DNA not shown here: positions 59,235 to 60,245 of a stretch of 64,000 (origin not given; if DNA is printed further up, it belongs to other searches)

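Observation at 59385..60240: Orphan subtelomeric GNAT acetyltransferase (YIR042C) with tandem GATAA-repeat, NCR-style promoter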

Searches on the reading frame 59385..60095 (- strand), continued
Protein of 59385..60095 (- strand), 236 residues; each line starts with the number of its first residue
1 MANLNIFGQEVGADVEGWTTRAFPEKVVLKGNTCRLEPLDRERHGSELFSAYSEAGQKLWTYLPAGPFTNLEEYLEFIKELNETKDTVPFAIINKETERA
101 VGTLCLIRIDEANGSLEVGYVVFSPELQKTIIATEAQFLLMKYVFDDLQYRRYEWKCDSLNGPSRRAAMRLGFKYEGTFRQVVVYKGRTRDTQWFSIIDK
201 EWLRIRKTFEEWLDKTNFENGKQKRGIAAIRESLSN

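Call 16: find_encoding_contigs(protein=P0007, flank=4000, max_places=3)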
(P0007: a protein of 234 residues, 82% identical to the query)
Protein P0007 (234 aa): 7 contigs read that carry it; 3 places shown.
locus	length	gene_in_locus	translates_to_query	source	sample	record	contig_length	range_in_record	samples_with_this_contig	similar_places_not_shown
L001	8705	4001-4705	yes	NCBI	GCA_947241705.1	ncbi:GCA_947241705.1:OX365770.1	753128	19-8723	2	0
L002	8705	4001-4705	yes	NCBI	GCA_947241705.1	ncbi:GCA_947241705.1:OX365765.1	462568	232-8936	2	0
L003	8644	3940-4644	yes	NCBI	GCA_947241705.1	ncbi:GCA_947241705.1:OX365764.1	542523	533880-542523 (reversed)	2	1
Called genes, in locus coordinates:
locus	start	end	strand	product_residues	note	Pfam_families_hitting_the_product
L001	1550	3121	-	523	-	PF00478:IMPDH, PF00571:CBS, PF01070:FMN_dh (weak)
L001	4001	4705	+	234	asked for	PF13302:Acetyltransf_3, PF00583:Acetyltransf_1 (weak)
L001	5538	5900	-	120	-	PF00660:SRP1_TIP1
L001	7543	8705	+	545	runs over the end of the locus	PF00026:Asp, PF13650:Asp_protease_2 (faint), PF14543:TAXi_N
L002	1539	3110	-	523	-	PF00478:IMPDH, PF00571:CBS, PF01070:FMN_dh (faint)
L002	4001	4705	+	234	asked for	PF13302:Acetyltransf_3, PF00583:Acetyltransf_1 (weak)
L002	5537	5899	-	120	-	PF00660:SRP1_TIP1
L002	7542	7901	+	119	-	PF00026:Asp (weak)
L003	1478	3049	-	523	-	PF00478:IMPDH, PF00571:CBS, PF01070:FMN_dh (weak)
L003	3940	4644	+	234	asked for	PF13302:Acetyltransf_3, PF00583:Acetyltransf_1 (weak)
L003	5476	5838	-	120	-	PF00660:SRP1_TIP1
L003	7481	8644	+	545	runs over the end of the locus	PF00026:Asp, PF13650:Asp_protease_2 (faint), PF14543:TAXi_N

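Call 17: find_encoding_contigs(protein=P0003, flank=4000, max_places=3)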
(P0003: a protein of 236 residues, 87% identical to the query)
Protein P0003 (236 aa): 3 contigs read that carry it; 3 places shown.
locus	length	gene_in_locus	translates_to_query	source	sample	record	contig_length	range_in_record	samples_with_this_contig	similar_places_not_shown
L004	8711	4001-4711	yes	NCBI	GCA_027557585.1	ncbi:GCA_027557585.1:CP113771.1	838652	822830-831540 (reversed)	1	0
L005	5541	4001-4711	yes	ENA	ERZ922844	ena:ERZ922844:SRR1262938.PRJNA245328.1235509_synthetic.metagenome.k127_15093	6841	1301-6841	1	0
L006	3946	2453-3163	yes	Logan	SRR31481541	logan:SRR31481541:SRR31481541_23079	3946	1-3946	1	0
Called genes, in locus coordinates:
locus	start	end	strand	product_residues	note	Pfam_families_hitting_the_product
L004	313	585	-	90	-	-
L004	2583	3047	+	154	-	-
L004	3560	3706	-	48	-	-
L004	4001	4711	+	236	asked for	PF13302:Acetyltransf_3, PF00583:Acetyltransf_1 (weak)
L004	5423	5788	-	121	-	PF00660:SRP1_TIP1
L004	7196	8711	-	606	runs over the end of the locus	PF06609:TRI12 (weak), PF07690:MFS_1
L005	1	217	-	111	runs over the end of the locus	-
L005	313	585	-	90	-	-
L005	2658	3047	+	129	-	-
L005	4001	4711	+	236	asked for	PF13302:Acetyltransf_3, PF00583:Acetyltransf_1 (weak)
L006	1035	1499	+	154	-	-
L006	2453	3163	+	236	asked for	PF13302:Acetyltransf_3, PF00583:Acetyltransf_1 (weak)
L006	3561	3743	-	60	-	-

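Call 18: find_encoding_contigs(protein=P0002, flank=4000, max_places=4)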
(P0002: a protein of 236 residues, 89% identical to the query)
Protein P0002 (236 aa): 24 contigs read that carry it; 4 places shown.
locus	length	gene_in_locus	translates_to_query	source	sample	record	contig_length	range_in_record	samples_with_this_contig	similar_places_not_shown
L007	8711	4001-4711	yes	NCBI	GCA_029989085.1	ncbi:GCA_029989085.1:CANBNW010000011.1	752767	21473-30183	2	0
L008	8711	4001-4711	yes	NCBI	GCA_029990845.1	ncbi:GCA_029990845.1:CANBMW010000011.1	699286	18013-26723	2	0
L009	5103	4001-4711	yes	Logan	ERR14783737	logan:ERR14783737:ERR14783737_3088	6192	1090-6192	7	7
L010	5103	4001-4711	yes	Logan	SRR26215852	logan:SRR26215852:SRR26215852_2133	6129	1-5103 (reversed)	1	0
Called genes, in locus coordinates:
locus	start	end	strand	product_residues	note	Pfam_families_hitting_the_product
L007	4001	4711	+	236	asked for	PF13302:Acetyltransf_3, PF00583:Acetyltransf_1 (weak)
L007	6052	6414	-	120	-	PF00660:SRP1_TIP1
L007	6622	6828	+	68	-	-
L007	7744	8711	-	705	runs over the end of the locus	PF00172:Zn_clus (weak), PF04082:Fungal_trans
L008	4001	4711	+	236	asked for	PF13302:Acetyltransf_3, PF00583:Acetyltransf_1 (weak)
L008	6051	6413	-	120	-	PF00660:SRP1_TIP1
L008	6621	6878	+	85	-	-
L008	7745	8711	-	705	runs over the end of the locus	PF00172:Zn_clus (weak), PF04082:Fungal_trans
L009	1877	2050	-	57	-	-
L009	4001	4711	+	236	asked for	PF13302:Acetyltransf_3, PF00583:Acetyltransf_1 (weak)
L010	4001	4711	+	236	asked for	PF13302:Acetyltransf_3, PF00583:Acetyltransf_1 (weak)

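Call 31: search_protein_representatives(protein=window:59385-60095:-)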
Query: 236 residues. Proteins with E-value up to 0.001 (for the whole library): 9158; up to 1e-10: 2843; up to 1e-30: 601. The best 150 are listed.
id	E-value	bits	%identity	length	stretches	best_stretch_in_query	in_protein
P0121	5.8e-114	395.6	45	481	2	5-228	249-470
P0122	4.0e-91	320.9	43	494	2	27-223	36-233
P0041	7.5e-80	284.0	54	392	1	4-235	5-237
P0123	1.9e-77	276.1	53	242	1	2-233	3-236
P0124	2.7e-72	259.3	52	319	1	8-232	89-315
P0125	1.4e-71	256.9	40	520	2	10-213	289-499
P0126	3.5e-70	252.4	51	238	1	2-234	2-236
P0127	3.4e-69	249.1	51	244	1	4-232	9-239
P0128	7.6e-68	244.7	49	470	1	1-225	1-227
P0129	1.1e-65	237.7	47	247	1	5-227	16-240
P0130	5.8e-65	235.3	51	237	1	5-227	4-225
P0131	2.9e-64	233.0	49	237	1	4-235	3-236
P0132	1.2e-63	231.0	52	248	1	5-223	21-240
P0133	2.1e-63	230.2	49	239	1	5-227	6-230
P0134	2.0e-62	227.0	47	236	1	4-234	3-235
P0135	3.8e-62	226.1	49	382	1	13-231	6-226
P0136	2.7e-61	223.3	48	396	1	5-225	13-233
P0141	4.4e-59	216.0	46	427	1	8-234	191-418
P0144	1.7e-58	214.1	47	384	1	5-226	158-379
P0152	4.5e-57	209.5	46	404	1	5-231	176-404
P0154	1.4e-56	207.8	44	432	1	5-234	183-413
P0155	1.5e-56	207.8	45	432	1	2-225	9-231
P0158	3.6e-56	206.5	49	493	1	4-231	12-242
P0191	1.5e-52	194.6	43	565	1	2-228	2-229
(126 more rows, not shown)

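Call 39: find_encoding_contigs(protein=P0035, flank=6000, max_places=2)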
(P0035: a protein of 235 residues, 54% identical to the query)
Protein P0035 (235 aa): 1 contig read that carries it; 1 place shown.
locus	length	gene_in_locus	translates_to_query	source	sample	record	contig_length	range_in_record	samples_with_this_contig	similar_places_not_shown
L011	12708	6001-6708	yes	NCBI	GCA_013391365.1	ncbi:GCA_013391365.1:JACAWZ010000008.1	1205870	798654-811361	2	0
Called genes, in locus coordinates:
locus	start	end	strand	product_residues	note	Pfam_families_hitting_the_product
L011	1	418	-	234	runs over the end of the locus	PF00027:cNMP_binding, PF13545:HTH_Crp_2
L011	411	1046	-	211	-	PF01323:DSBA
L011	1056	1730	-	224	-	PF01144:CoA_trans, PF13336:AcetylCoA_hyd_C (weak)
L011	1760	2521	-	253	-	PF01144:CoA_trans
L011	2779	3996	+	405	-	PF00999:Na_H_Exchanger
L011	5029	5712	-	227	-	-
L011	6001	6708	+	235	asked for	PF13302:Acetyltransf_3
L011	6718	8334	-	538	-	-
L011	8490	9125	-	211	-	-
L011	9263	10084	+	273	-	PF02463:SMC_N (faint), PF13555:AAA_29 (weak), PF00005:ABC_tran, PF13304:AAA_21 (faint)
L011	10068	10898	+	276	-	PF00528:BPD_transp_1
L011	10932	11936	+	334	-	PF13379:NMT1_2, PF09084:NMT1, PF12974:Phosphonate-bd (weak)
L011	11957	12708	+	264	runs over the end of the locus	PF09339:HTH_IclR, PF01614:IclR_C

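Call 40: find_encoding_contigs(protein=P0037, flank=6000, max_places=2)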
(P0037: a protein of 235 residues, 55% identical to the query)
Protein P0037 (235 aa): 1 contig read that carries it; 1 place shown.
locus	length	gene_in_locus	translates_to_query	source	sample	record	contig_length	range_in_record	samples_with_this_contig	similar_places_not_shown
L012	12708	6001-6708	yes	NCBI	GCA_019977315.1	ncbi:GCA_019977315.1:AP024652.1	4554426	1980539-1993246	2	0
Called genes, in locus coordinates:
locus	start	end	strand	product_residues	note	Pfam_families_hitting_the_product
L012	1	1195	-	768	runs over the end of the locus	PF01565:FAD_binding_4, PF02913:FAD-oxidase_C, PF13183:Fer4_8, PF13534:Fer4_17 (weak)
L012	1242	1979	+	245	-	PF00392:GntR, PF07729:FCD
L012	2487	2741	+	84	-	-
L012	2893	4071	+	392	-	PF08240:ADH_N (weak), PF16912:Glu_dehyd_C (weak), PF00107:ADH_zinc_N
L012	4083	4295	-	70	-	-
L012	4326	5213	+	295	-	PF00126:HTH_1, PF03466:LysR_substrate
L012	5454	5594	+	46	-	-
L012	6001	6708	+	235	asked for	PF13302:Acetyltransf_3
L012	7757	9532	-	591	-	-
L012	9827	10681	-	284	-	-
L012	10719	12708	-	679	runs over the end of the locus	PF02449:Glyco_hydro_42, PF08532:Glyco_hydro_42M, PF08533:Glyco_hydro_42C (weak)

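Call 41: find_encoding_contigs(protein=P0024, flank=6000, max_places=2)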
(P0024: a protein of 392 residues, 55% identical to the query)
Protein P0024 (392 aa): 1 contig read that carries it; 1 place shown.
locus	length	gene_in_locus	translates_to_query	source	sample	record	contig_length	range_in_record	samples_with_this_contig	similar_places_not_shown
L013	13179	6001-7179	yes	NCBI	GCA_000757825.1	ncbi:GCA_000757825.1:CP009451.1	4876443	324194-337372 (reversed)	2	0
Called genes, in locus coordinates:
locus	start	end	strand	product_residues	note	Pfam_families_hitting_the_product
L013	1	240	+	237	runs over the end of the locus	PF00392:GntR, PF07729:FCD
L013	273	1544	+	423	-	PF13433:Peripla_BP_5, PF13458:Peripla_BP_6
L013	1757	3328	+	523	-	PF13646:HEAT_2 (faint), PF02653:BPD_transp_2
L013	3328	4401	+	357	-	PF02653:BPD_transp_2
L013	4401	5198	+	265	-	PF02463:SMC_N (weak), PF00005:ABC_tran, PF13304:AAA_21 (faint), PF12399:BCA_ABC_TP_C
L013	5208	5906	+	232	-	PF00005:ABC_tran, PF13304:AAA_21 (weak)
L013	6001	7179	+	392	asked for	PF13302:Acetyltransf_3, PF13420:Acetyltransf_4 (faint), PF00583:Acetyltransf_1, PF13302:Acetyltransf_3 (weak), PF13673:Acetyltransf_10 (weak), PF13508:Acetyltransf_7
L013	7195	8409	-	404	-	PF07690:MFS_1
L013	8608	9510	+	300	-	PF00892:EamA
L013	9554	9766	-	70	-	PF13999:MarB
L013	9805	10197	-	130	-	PF00165:HTH_AraC (weak), PF12833:HTH_18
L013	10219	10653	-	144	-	PF22381:Staph_reg_Sar_Rot (faint), PF12802:MarR_2 (weak), PF01047:MarR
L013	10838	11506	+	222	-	PF01914:MarC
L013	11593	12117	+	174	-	PF01527:HTH_Tnp_1 (faint), PF08822:DUF1804 (faint), PF13384:HTH_23, PF13518:HTH_28, PF13551:HTH_29 (faint), PF13565:HTH_32 (faint), PF13518:HTH_28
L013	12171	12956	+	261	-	PF13276:HTH_21, PF00665:rve, PF13683:rve_3, PF13333:rve_2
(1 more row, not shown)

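Call 42: find_encoding_contigs(protein=P0067, flank=6000, max_places=2)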
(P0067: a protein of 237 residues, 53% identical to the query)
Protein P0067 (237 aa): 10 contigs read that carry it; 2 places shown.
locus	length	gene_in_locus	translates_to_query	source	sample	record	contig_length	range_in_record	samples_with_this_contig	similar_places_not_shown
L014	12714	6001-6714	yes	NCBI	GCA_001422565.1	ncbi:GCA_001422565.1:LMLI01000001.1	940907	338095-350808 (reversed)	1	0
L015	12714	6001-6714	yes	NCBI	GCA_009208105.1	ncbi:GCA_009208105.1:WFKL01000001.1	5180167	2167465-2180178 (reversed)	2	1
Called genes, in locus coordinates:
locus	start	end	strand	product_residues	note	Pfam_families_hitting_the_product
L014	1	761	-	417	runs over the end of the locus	PF03611:EIIC-GAT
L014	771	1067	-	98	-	PF02302:PTS_IIB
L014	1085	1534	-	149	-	PF00359:PTS_EIIA_2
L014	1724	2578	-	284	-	PF00126:HTH_1, PF03466:LysR_substrate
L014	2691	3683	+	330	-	PF00795:CN_hydrolase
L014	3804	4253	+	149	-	PF14328:DUF4385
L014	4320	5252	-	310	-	PF00892:EamA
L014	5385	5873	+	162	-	PF13404:HTH_AsnC-type, PF13412:HTH_24, PF01037:AsnC_trans_reg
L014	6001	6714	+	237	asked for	PF13302:Acetyltransf_3, PF00583:Acetyltransf_1 (weak)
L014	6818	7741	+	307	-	PF00892:EamA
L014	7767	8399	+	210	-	PF00702:Hydrolase, PF12710:HAD, PF13419:HAD_2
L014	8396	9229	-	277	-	PF00106:adh_short, PF01370:Epimerase (weak), PF08659:KR, PF13561:adh_short_C2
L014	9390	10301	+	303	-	PF06719:AraC_N, PF00165:HTH_AraC (weak), PF12833:HTH_18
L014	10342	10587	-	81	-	-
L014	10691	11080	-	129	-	PF00903:Glyoxalase (weak), PF22658:YycE-like_N, PF22659:YycE-like_C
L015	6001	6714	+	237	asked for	PF13302:Acetyltransf_3, PF00583:Acetyltransf_1 (weak)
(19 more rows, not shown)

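Call 43: search_protein_families(library=pfam, proteins=[P0128, P0135, P0136, P0141, P0144, P0152, P0154, P0155, P0158, P0191], max_evalue=0.001)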
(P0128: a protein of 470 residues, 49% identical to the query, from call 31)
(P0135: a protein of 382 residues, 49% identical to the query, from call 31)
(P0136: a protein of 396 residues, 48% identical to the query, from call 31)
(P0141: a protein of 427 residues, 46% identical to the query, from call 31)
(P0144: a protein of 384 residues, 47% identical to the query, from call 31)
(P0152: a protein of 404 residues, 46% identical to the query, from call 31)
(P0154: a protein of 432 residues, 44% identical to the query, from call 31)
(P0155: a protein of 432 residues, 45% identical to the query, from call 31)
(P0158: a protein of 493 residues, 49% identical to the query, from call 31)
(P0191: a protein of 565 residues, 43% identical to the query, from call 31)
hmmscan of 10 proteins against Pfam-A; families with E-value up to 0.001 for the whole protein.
P0128 (470 aa): 4 families
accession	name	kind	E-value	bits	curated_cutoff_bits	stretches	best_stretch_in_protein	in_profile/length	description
PF08761.16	dUTPase_2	-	2.8e-24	86.7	22.9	1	245-403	2-162/162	dUTPase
PF13302.13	Acetyltransf_3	-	8.2e-16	59.4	25.4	1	61-175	27-138/138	Acetyltransferase (GNAT) domain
PF00583.31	Acetyltransf_1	-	1e-08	35.9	20.7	1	87-174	31-116/116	Acetyltransferase (GNAT) family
PF13420.13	Acetyltransf_4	-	0.00075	20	24.3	0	73-195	35-155/155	Acetyltransferase (GNAT) domain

P0135 (382 aa): 5 families
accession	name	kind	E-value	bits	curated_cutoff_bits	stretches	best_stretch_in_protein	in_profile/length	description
PF00583.31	Acetyltransf_1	-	2.6e-19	70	20.7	2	267-361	20-116/116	Acetyltransferase (GNAT) family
PF13302.13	Acetyltransf_3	-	1.1e-12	49.3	25.4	1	31-167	6-137/138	Acetyltransferase (GNAT) domain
PF13508.13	Acetyltransf_7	-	1.4e-10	41.8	27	1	280-362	2-83/84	Acetyltransferase (GNAT) domain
PF13673.13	Acetyltransf_10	-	2.2e-05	24.9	23.6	1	282-369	32-115/128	Acetyltransferase (GNAT) domain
PF13527.13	Acetyltransf_9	-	0.00012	22.5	25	1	238-363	3-126/127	Acetyltransferase (GNAT) domain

P0136 (396 aa): 6 families
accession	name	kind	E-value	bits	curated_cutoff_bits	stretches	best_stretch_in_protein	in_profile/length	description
PF00583.31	Acetyltransf_1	-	3.1e-31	108.5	20.7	2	276-383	13-116/116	Acetyltransferase (GNAT) family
PF13302.13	Acetyltransf_3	-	2.4e-16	61.1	25.4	1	44-182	4-138/138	Acetyltransferase (GNAT) domain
PF13508.13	Acetyltransf_7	-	7.7e-13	49.1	27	1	295-384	2-83/84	Acetyltransferase (GNAT) domain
PF13673.13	Acetyltransf_10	-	1.3e-08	35.3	23.6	1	293-387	28-111/128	Acetyltransferase (GNAT) domain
PF14542.12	Acetyltransf_CG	-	2.2e-05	24.9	30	1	322-367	20-65/80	GCN5-related N-acetyl-transferase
PF13527.13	Acetyltransf_9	-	0.0002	21.8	25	1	295-385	40-126/127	Acetyltransferase (GNAT) domain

P0141 (427 aa): 3 families
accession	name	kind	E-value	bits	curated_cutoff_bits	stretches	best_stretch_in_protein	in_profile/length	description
PF03358.20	FMN_red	-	5.4e-26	91.4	24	1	6-149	2-150/152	NADPH-dependent FMN reductase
PF13302.13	Acetyltransf_3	-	3.8e-13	50.7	25.4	1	229-357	13-138/138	Acetyltransferase (GNAT) domain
PF00583.31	Acetyltransf_1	-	6.5e-08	33.3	20.7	1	250-356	12-116/116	Acetyltransferase (GNAT) family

P0144 (384 aa): 3 families
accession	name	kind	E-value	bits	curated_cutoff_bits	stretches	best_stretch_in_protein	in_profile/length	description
PF01243.27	PNPOx_N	-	2.6e-12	47.6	28.1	1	5-101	2-93/120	Pyridoxamine 5'-phosphate oxidase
PF13302.13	Acetyltransf_3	-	3.3e-10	41.2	25.4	1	199-326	11-138/138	Acetyltransferase (GNAT) domain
PF00583.31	Acetyltransf_1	-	6.3e-09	36.6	20.7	1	219-325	14-116/116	Acetyltransferase (GNAT) family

P0152 (404 aa): 2 families
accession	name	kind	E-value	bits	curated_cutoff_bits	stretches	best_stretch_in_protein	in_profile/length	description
PF13302.13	Acetyltransf_3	-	1.9e-12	48.5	25.4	1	208-346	5-138/138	Acetyltransferase (GNAT) domain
PF00583.31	Acetyltransf_1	-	1.9e-07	31.8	20.7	1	239-345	17-116/116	Acetyltransferase (GNAT) family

P0154 (432 aa): 3 families
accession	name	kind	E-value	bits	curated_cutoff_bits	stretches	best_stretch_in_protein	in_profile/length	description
PF03992.22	ABM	-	1.8e-14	54.1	23.1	1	50-124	2-77/78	Antibiotic biosynthesis monooxygenase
PF13302.13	Acetyltransf_3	-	9.3e-12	46.3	25.4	1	213-351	3-137/138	Acetyltransferase (GNAT) domain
PF00583.31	Acetyltransf_1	-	3e-07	31.1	20.7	1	243-351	14-116/116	Acetyltransferase (GNAT) family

P0155 (432 aa): 4 families
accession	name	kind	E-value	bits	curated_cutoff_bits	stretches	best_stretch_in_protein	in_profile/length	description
PF00583.31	Acetyltransf_1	-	1e-28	100.4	20.7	2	324-420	24-116/116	Acetyltransferase (GNAT) family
PF13302.13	Acetyltransf_3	-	9.4e-18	65.7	25.4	1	43-180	4-138/138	Acetyltransferase (GNAT) domain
PF13508.13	Acetyltransf_7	-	5.1e-12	46.4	27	1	334-421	4-83/84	Acetyltransferase (GNAT) domain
PF13673.13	Acetyltransf_10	-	1.7e-07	31.7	23.6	1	334-424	32-111/128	Acetyltransferase (GNAT) domain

P0158 (493 aa): 3 families
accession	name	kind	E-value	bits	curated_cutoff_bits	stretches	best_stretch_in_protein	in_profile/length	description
PF13302.13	Acetyltransf_3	-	1.5e-15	58.5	25.4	1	54-178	11-137/138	Acetyltransferase (GNAT) domain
PF01261.30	AP_endonuc_2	-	3.5e-13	50.3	31.1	1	259-492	3-229/249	Xylose isomerase-like TIM barrel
PF00583.31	Acetyltransf_1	-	0.00013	22.6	20.7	1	69-178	11-116/116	Acetyltransferase (GNAT) family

P0191 (565 aa): 6 families
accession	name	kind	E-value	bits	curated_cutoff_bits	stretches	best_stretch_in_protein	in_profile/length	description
PF07859.19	Abhydrolase_3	-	6.9e-47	160.4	25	1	337-542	1-209/210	alpha/beta hydrolase fold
PF13302.13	Acetyltransf_3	-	8.8e-16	59.3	25.4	1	36-173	4-137/138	Acetyltransferase (GNAT) domain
PF20434.5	BD-FAE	-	1.6e-13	51.1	26.8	1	325-431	3-111/215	BD-FAE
PF00583.31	Acetyltransf_1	-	9.3e-09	36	20.7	1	91-173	36-116/116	Acetyltransferase (GNAT) family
PF00135.34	COesterase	-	7.2e-05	22.4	27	1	324-376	89-143/515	Carboxylesterase family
PF00561.26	Abhydrolase_1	-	0.00021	21.5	25.8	0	336-459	2-115/245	alpha/beta hydrolase fold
